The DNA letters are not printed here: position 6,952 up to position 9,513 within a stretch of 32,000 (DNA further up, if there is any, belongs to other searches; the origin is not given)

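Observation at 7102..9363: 753-aa protein combining a long acidic region with about eight histidine-rich repeat units, flanked by two unrecognised globular domains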

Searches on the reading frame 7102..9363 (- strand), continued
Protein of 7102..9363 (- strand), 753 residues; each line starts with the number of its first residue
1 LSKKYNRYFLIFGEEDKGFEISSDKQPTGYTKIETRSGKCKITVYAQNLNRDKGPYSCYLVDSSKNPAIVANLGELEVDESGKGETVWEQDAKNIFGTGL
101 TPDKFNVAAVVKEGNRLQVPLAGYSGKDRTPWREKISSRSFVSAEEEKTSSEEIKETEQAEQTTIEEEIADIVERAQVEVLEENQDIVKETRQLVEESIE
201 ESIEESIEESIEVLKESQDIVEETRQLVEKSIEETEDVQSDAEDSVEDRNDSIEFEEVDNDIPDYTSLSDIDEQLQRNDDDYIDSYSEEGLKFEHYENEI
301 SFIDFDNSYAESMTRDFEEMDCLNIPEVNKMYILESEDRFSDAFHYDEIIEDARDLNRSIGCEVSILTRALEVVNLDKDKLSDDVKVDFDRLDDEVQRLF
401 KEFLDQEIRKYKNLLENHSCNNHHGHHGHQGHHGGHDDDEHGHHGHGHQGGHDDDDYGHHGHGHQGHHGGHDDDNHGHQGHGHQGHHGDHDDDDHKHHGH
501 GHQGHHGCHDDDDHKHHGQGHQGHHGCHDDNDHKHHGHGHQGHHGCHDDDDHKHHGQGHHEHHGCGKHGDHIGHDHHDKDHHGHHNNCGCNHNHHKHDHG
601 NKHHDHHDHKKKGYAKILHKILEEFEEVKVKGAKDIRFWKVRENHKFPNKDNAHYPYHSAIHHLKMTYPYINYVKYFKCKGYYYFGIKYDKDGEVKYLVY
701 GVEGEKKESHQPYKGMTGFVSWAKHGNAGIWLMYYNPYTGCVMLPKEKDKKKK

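Call 82: find_related_loci(query=A5, collection=metagenome_contigs, flank=3000)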
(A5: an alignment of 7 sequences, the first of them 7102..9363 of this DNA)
Query A5 (753 aa) in metagenome_contigs; peptide patterns used: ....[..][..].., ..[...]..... (x = any residue, [..] = any of these).
265 stretches matched a pattern; 1 encode a relative of the query (tblastn E <= 1e-3); 1 distinct loci.
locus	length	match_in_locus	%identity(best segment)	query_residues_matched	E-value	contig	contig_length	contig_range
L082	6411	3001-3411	36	4-137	1e-20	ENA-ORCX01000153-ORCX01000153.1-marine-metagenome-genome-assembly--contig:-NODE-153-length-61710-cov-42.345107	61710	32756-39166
